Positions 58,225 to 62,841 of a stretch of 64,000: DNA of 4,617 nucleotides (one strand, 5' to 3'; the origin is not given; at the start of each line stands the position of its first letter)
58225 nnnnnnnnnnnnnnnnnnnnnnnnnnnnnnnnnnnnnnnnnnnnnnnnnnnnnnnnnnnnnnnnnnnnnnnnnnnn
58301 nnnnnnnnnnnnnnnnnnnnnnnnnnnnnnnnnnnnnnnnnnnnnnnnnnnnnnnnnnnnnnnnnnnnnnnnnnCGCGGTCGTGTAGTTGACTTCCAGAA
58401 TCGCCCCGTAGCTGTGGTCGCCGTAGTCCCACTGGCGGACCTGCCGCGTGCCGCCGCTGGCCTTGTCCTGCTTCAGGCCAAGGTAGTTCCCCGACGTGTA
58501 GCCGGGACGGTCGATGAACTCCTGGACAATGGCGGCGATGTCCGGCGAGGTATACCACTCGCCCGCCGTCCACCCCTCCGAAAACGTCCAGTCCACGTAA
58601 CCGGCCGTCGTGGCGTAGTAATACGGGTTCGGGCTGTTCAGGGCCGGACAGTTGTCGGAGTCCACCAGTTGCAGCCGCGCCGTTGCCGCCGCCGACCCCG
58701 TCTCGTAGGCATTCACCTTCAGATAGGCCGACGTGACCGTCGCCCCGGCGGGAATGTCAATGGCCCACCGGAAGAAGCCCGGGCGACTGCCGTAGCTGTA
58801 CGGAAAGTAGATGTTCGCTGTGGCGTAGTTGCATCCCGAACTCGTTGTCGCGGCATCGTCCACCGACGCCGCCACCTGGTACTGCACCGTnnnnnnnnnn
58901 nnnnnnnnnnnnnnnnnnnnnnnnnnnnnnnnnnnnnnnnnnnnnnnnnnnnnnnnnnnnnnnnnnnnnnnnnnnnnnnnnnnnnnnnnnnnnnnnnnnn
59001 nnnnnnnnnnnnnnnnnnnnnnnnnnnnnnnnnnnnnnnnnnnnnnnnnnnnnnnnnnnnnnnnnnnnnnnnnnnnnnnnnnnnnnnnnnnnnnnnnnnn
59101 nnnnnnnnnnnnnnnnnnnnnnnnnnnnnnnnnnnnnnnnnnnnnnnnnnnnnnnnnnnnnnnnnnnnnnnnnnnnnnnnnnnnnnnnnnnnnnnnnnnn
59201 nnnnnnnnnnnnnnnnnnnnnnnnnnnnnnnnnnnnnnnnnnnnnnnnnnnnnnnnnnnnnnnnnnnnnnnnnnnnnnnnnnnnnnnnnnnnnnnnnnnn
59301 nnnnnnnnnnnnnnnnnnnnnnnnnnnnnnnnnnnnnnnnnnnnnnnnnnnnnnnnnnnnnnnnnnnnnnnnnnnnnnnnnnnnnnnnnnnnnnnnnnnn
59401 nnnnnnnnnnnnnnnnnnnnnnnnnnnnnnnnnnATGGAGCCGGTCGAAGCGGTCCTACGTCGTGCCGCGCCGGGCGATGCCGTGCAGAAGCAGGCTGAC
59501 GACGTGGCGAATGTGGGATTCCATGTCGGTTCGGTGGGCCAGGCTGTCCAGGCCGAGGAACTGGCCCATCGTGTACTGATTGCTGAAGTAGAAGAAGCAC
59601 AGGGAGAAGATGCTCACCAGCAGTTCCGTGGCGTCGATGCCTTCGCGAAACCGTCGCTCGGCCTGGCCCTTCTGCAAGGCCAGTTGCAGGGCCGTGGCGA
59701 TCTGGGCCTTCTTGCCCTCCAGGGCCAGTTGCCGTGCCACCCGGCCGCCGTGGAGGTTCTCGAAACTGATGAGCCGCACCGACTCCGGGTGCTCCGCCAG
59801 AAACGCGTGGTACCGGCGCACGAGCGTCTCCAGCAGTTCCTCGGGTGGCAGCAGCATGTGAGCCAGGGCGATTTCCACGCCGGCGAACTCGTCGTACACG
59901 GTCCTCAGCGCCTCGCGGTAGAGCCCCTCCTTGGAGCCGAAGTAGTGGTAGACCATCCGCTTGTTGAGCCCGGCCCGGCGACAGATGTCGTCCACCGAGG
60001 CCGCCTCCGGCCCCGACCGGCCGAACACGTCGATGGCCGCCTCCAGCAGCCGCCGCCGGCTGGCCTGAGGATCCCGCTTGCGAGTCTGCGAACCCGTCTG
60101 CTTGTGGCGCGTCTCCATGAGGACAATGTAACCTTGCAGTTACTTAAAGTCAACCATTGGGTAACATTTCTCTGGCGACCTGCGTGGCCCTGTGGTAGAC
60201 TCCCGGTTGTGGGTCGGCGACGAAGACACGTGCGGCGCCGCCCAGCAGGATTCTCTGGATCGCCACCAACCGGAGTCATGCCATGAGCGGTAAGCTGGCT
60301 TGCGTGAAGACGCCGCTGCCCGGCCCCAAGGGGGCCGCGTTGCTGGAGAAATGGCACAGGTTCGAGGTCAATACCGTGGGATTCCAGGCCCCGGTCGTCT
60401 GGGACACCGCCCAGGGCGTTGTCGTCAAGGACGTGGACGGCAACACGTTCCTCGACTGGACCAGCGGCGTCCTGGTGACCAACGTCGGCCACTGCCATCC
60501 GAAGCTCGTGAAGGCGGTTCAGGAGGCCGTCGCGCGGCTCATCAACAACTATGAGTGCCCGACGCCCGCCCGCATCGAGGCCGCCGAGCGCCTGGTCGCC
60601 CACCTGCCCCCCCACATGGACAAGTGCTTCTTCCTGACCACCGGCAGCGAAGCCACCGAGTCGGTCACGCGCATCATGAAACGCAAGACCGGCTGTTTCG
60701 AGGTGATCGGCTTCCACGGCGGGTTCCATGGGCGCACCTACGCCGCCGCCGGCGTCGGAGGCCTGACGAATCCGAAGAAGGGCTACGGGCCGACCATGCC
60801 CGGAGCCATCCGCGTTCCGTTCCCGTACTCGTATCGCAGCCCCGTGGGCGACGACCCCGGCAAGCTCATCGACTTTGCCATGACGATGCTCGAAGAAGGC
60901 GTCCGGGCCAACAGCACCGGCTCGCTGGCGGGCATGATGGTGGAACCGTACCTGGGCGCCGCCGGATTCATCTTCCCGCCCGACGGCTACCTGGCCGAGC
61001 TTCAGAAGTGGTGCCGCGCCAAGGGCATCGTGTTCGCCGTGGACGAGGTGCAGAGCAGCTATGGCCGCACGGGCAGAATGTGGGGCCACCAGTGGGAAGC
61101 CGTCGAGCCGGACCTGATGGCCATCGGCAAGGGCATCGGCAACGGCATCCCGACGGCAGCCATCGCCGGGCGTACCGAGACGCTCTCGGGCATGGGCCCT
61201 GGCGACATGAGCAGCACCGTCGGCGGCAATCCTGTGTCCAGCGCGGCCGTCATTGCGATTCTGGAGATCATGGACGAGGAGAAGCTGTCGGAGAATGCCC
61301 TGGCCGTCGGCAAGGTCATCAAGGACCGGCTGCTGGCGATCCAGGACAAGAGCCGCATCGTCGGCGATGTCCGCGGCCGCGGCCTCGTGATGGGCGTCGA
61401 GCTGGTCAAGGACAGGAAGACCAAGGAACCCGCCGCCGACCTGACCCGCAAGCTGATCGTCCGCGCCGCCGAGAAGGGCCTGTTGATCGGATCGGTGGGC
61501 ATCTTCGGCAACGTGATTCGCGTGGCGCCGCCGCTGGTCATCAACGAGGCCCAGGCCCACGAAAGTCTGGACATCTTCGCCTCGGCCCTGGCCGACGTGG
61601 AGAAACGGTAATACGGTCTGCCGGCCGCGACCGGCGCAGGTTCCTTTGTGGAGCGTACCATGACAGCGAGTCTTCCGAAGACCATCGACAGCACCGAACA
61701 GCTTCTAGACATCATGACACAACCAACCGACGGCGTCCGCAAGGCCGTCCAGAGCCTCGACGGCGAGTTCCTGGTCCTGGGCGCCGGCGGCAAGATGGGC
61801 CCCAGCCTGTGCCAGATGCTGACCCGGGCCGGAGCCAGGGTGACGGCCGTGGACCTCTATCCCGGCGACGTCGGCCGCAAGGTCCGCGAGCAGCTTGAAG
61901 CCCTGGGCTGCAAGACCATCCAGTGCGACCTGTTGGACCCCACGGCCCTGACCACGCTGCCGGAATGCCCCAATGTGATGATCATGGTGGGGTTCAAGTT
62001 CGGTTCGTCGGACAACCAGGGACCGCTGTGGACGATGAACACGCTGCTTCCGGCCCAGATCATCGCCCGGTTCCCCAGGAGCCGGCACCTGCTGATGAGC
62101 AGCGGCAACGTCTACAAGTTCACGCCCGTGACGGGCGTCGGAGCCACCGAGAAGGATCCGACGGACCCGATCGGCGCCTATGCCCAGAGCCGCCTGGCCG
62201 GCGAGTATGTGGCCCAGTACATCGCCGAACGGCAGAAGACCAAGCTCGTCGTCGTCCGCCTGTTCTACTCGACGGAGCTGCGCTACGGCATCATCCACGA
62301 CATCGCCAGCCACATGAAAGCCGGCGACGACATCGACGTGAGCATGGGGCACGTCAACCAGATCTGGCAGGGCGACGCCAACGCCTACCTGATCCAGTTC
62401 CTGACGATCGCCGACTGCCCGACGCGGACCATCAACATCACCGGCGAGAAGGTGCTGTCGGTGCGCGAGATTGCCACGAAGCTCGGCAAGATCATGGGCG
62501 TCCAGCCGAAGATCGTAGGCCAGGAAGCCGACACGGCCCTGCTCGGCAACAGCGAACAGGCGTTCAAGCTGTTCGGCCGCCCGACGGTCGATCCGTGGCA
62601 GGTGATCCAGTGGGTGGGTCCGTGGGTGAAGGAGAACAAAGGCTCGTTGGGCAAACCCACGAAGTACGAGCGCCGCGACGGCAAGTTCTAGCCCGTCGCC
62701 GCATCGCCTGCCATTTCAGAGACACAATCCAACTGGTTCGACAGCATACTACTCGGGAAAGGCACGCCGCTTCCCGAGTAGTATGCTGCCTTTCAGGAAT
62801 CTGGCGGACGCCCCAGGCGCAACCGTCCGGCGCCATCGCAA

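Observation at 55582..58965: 1127-aa secreted protein built from a triplicated, unrecognised ~170-aa module flanking a GH-A-like core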

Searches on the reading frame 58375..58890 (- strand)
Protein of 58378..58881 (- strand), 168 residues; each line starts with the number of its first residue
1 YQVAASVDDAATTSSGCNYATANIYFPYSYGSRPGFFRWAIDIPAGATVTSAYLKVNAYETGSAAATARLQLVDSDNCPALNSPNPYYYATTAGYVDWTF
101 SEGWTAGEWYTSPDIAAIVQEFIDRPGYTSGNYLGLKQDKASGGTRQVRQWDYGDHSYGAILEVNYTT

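Call 11: search_protein_families(library=ncbifam, proteins=[window:58378-58881:-], max_evalue=10)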
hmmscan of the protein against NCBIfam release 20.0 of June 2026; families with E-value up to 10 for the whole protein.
window:58378-58881:- (168 aa): 1 family
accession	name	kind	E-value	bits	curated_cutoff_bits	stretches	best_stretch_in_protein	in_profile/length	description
NF033679.1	DNRLRE_dom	domain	0.0011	19.1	34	1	30-129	28-131/164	DNRLRE domain-containing protein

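Call 12: search_protein_families(library=pfam, proteins=[window:58378-58881:-], max_evalue=10)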
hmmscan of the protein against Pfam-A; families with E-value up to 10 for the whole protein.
window:58378-58881:- (168 aa): 0 families

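Call 33: search_protein_families(library=ncbifam, alignment_id=A3, max_evalue=0.01)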
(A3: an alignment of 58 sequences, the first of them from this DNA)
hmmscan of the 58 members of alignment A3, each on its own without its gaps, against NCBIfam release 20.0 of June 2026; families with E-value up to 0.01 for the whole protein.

A. member 1, seq(172 aa): 1 family
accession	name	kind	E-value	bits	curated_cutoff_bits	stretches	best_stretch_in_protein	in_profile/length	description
NF033679.1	DNRLRE_dom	domain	0.0013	18.8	34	1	33-132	28-131/164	DNRLRE domain-containing protein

B. families by the number of members that match (of 58 scanned): 1 family
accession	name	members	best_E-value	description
NF033679.1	DNRLRE_dom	29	6.6e-09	DNRLRE domain-containing protein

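Call 34: predict_structure(alignment_id=A3)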
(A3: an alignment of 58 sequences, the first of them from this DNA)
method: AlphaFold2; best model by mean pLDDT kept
length: 172 residues; sequences in the alignment: 58
mean_pLDDT: 97.1   pTM: 0.92
mean pLDDT of the five models: 97.1, 97.0, 97.0, 96.8, 96.7
residues with pLDDT >= 90: 168; 70-90: 4; 50-70: 0; < 50: 0
segments of 3 or more residues with pLDDT < 50: none
pLDDT, mean of each block of 10 residues (from residue 1): 98 97 96 95 98 99 96 99 96 98 94 99 99 98 96 96 98 90
secondary structure, 60 per line:
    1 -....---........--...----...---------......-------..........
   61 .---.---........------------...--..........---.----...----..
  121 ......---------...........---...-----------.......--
elements in order: E2-5 E12-16 E19-21 E26-28 E38-43 E51-61 E69-76 E94-103 E112-114 H119-126 E136-146 E150-152 E164-170

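Call 37: search_solved_structures(query=A3, max_evalue=10, show_alignments=2)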
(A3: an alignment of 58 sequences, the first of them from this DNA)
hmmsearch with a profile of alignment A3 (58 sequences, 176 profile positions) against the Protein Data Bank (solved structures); distinct sequences matched with E-value up to 10: 0.

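Call 38: fold_search(model_id=the predicted structure, library=pdb)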
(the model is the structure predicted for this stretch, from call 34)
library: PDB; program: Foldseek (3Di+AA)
matches with E <= 10: 1586; with E <= 0.001: 10
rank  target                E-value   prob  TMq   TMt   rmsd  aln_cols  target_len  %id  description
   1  8wab_A                5.9e-06  1.00  0.59  0.57   5.1       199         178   12  Crystal structure of a chondroitin sulfate-binding carbohydrate binding module of a chondroitinase (released 2024-01-17)
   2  8wab_B                7.8e-06  1.00  0.59  0.58   5.2       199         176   12  Crystal structure of a chondroitin sulfate-binding carbohydrate binding module of a chondroitinase (released 2024-01-17)
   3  4yci_B                2.3e-05  1.00  0.55  0.52   5.3       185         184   11  non-latent pro-bone morphogenetic protein 9 (released 2015-03-04)
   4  4ycg_B                4.9e-05  1.00  0.56  0.50   5.3       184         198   11  Pro-bone morphogenetic protein 9 (released 2015-03-04)
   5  4yci_A                7.2e-05  1.00  0.55  0.49   5.0       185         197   12  non-latent pro-bone morphogenetic protein 9 (released 2015-03-04)
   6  7vbo                  9.6e-05  1.00  0.58  0.56   5.4       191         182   15  Alginate binding domain CBM (released 2022-09-07)
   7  4ycg_A                9.6e-05  1.00  0.54  0.49   4.9       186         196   12  Pro-bone morphogenetic protein 9 (released 2015-03-04)
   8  7poi_C                3.1e-04  1.00  0.41  0.48   6.5       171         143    9  Prodomain bound BMP10 crystal form 1 (released 2022-05-11)
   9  6sf2_F                4.1e-04  1.00  0.48  0.52   5.6       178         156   11  Ternary complex of human bone morphogenetic protein 9 (BMP9) growth factor domain, its prodomain and extracellular dom (released 2020-04-08)
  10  5ntu_A                6.0e-04  1.00  0.41  0.26   9.4       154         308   19  Crystal Structure of human Pro-myostatin Precursor at 2.6 A Resolution (released 2018-01-17)
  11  7poj_C                1.0e-03  1.00  0.42  0.50   8.7       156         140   12  Prodomain bound BMP10 crystal form 2 (released 2022-05-11)
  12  5ffo_H                2.7e-03  0.99  0.44  0.26   5.9       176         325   12  Integrin alpha V beta 6 in complex with pro-TGF-beta (released 2017-01-25)
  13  1uww_B                6.2e-03  0.91  0.34  0.33   6.8       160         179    9  X-ray crystal structure of a non-crystalline cellulose specific carbohydrate-binding module: CBM28. (released 2004-05-13)
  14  7poi_D                6.6e-03  1.00  0.39  0.49  11.2       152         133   14  Prodomain bound BMP10 crystal form 1 (released 2022-05-11)
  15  5ffo_D                6.6e-03  0.99  0.46  0.27   5.3       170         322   12  Integrin alpha V beta 6 in complex with pro-TGF-beta (released 2017-01-25)
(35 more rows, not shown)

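Call 39: search_protein_families(library=pfam, alignment_id=A3, max_evalue=1)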
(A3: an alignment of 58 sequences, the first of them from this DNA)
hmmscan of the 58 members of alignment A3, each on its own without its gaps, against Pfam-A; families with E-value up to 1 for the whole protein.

A. member 1, seq(172 aa): 0 families

B. families by the number of members that match (of 58 scanned): 16 families
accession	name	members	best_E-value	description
PF24517.2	CBM96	3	0.0018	Carbohydrate-binding module family 96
PF06097.16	DUF945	2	0.1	Bacterial protein of unknown function (DUF945)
PF22013.1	PG_1098_Fer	1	0.015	PG_1098 ferredoxin-like domain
PF14060.11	DUF4252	1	0.016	Domain of unknown function (DUF4252)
PF00535.33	Glycos_transf_2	1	0.023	Glycosyl transferase family 2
PF22071.2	FAP42_B2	1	0.025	FAP42 domain B2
PF24184.1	Phage_zn_bind_5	1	0.026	Phage zinc binding protein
PF13116.12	YhdP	1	0.032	YhdP protein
PF16318.11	DUF4957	1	0.061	Domain of unknown function (DUF4957)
PF09885.14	DUF2112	1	0.063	Uncharacterized protein conserved in archaea (DUF2112)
PF25199.1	nSTAND_NTPase5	1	0.13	Novel STAND NTPase 5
PF18998.6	Flg_new_2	1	0.13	Divergent InlB B-repeat domain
PF16861.10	Carbam_trans_C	1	0.19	Carbamoyltransferase C-terminus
PF23575.1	JAG1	1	0.2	Protein jagged-1-like, predicted ferredoxin-like domain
PF09844.14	DUF2071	1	0.2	Uncharacterized conserved protein (COG2071)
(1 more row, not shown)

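Call 72: find_homologous_proteins(query=A3, max_evalue=0.001)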
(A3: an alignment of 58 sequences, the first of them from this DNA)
Query A3 (58 sequences) (172 aa, profile of the alignment): 125 proteins with E <= 0.001 among 4477 candidates; the best 120 are listed.
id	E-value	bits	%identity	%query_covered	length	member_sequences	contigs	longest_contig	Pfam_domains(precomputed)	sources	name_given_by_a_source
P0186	1.0e-61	225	33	98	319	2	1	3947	PF22352.3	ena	-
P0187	1.8e-51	192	28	98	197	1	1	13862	-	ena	-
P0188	3.2e-51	191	34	80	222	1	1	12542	-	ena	-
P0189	3.3e-50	188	31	99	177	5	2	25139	-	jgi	jgi:hypothetical protein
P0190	5.2e-50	187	32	98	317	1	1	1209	-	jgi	jgi:hypothetical protein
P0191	1.1e-49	186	32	74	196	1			-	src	-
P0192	5.9e-49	184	32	97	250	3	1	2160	-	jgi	jgi:hypothetical protein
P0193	1.2e-48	183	31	81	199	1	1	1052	-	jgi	-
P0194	2.5e-48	182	28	98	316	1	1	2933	-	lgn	-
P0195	2.5e-47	179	27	73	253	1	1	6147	-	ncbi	-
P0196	3.0e-46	175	32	93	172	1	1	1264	-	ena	-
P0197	3.5e-46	175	31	98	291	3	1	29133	PF17963.8,PF17892.8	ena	-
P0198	9.4e-46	173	24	98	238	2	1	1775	-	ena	-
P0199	4.1e-45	171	30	80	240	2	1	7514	-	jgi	jgi:hypothetical protein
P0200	4.6e-45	171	30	98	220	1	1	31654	-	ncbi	ncbi:MAG TPA: hypothetical protein VF384_15895, partial [Planctomycetota bacterium]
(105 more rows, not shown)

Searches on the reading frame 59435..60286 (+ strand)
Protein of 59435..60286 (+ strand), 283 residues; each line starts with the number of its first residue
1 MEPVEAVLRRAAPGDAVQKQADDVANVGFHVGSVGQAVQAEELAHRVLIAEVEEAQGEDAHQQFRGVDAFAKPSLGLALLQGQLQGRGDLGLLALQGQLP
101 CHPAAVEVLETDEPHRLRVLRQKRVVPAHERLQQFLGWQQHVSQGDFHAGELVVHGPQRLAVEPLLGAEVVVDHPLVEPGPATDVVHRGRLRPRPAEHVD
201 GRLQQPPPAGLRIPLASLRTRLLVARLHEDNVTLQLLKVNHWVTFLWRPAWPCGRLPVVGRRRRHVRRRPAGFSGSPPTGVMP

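Call 22: search_protein_families(library=pfam, proteins=[window:59435-60286:+], max_evalue=0.001)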
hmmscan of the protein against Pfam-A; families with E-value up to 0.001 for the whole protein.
window:59435-60286:+ (283 aa): 0 families

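Call 65: search_solved_structures(query=window:59435-60286:+, max_evalue=1)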
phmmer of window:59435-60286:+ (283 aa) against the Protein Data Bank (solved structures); distinct sequences matched with E-value up to 1: 1.
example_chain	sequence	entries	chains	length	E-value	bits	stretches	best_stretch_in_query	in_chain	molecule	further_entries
8iyk_M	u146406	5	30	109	0.79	12.3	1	197-258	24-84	Tail tip protein M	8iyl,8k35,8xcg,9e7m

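Call 66: search_protein_families(library=ncbifam, proteins=[window:59435-60286:+], max_evalue=0.01)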
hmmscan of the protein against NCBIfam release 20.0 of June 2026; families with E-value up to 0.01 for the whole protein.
window:59435-60286:+ (283 aa): 0 families

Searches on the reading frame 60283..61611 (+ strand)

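Call 22: search_protein_families(library=pfam, proteins=[window:60283-61611:+], max_evalue=0.001)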
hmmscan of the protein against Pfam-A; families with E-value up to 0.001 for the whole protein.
window:60283-61611:+ (442 aa): 1 family
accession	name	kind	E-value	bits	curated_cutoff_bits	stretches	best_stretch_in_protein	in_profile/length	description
PF00202.27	Aminotran_3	-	3.1e-98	329.6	30.5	1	37-436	10-403/403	Aminotransferase class-III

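Call 66: search_protein_families(library=ncbifam, proteins=[window:60283-61611:+], max_evalue=0.01)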
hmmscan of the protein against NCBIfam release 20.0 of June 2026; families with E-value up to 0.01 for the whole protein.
window:60283-61611:+ (442 aa): 69 families (the best 25 are shown)
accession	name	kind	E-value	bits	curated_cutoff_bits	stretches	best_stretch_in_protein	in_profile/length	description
NF004426.0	PRK05769.1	equivalog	2.1e-106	356.4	552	1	8-438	8-439/441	acetyl ornithine aminotransferase family protein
NF004714.0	PRK06058.1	subfamily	8.2e-105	351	639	1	8-438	14-446/447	4-aminobutyrate--2-oxoglutarate transaminase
TIGR00700.1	GABAtrnsam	equivalog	1e-100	337.3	506.65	1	29-438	8-420/420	4-aminobutyrate--2-oxoglutarate transaminase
NF005993.0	PRK08117.1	subfamily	1e-99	334.1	574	1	38-441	27-432/433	aspartate aminotransferase family protein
NF006228.0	PRK08360.1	equivalog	4.5e-96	322.2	608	1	36-441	23-429/443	aspartate aminotransferase family protein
NF005376.0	PRK06918.1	equivalog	5.1e-96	321.8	676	1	4-438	4-443/451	4-aminobutyrate--2-oxoglutarate transaminase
NF004171.0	PRK05639.1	equivalog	3.5e-93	312.9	639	1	11-438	9-443/457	alanine/serine racemase family protein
NF006368.0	PRK08593.1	equivalog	1.3e-86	291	570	1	37-441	27-434/448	aspartate aminotransferase family protein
NF005692.0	PRK07495.1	equivalog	2.9e-86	289.8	724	1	31-441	17-424/425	4-aminobutyrate--2-oxoglutarate transaminase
NF004799.0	PRK06148.1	subfamily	2.3e-80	270.9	1128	1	32-441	602-1013/1015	hypothetical protein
NF045634.1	LeuMetRace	equivalog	3.6e-79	266.5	800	1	35-441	22-429/432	leucine/methionine racemase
NF005985.0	PRK08088.1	equivalog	2.7e-78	263.6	713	1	20-440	7-425/426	4-aminobutyrate--2-oxoglutarate transaminase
NF004718.0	PRK06062.1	subfamily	9.5e-77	258.4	472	1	36-441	38-451/454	hypothetical protein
NF004800.0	PRK06149.1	equivalog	8.9e-76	255.7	973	1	48-437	579-965/972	aminotransferase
NF002874.0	PRK03244.1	equivalog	2.9e-75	253.5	457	1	18-440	8-396/399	acetylornithine transaminase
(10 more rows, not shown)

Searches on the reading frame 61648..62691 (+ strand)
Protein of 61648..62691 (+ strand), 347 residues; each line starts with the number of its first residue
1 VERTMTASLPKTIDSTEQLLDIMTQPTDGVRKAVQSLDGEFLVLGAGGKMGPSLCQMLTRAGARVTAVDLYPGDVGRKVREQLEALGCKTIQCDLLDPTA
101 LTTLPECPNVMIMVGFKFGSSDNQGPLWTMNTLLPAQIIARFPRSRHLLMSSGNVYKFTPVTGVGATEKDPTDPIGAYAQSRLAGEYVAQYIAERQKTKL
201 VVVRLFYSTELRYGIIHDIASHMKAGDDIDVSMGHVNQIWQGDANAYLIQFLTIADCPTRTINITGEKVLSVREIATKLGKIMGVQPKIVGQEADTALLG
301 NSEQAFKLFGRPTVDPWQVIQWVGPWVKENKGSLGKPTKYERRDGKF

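Call 22: search_protein_families(library=pfam, proteins=[window:61648-62691:+], max_evalue=0.001)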
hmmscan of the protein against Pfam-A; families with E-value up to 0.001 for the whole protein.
window:61648-62691:+ (347 aa): 3 families
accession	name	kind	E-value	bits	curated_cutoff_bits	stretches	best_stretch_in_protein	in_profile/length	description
PF01370.27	Epimerase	-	4.6e-14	52.9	20.9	1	42-206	2-170/240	NAD dependent epimerase/dehydratase family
PF04321.23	RmlD_sub_bind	-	3.5e-05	23.5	27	1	41-205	3-148/287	RmlD substrate binding domain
PF16363.11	GDP_Man_Dehyd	-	0.00019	21.5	27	0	42-239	1-220/332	GDP-mannose 4,6 dehydratase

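Call 66: search_protein_families(library=ncbifam, proteins=[window:61648-62691:+], max_evalue=0.01)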
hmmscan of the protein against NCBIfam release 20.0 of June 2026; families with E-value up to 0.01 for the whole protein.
window:61648-62691:+ (347 aa): 8 families
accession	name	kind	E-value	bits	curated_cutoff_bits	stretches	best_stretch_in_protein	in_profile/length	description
NF042423.1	oxyalk_red_Shew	equivalog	1e-05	24.8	580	1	41-183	11-142/331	2-alkyl-3-oxoalkanoate reductase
TIGR01214.1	rmlD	equivalog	1.3e-05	24.4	224.05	1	42-204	3-148/285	dTDP-4-dehydrorhamnose reductase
TIGR04180.1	EDH_00030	hypoth_equivalog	9.1e-05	21.7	475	0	149-293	118-266/297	NAD-dependent 4,6-dehydratase LegB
NF042422.1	oxyalk_red_OleD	equivalog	0.00019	20.9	580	1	41-122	3-77/329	2-alkyl-3-oxoalkanoate reductase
NF006110.0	PRK08261.1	equivalog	0.0006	18.8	410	1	18-104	193-278/454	3-oxoacyl-ACP reductase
TIGR03466.1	HpnA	hypoth_equivalog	0.0011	17.9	367.65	1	41-203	3-165/327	hopanoid-associated sugar epimerase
TIGR01179.1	galE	equivalog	0.0014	17.5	262.3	1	41-207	2-175/332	UDP-glucose 4-epimerase GalE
TIGR03206.1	benzo_BadH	equivalog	0.0047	16.3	431.2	1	42-101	7-67/250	2-hydroxycyclohexanecarboxyl-CoA dehydrogenase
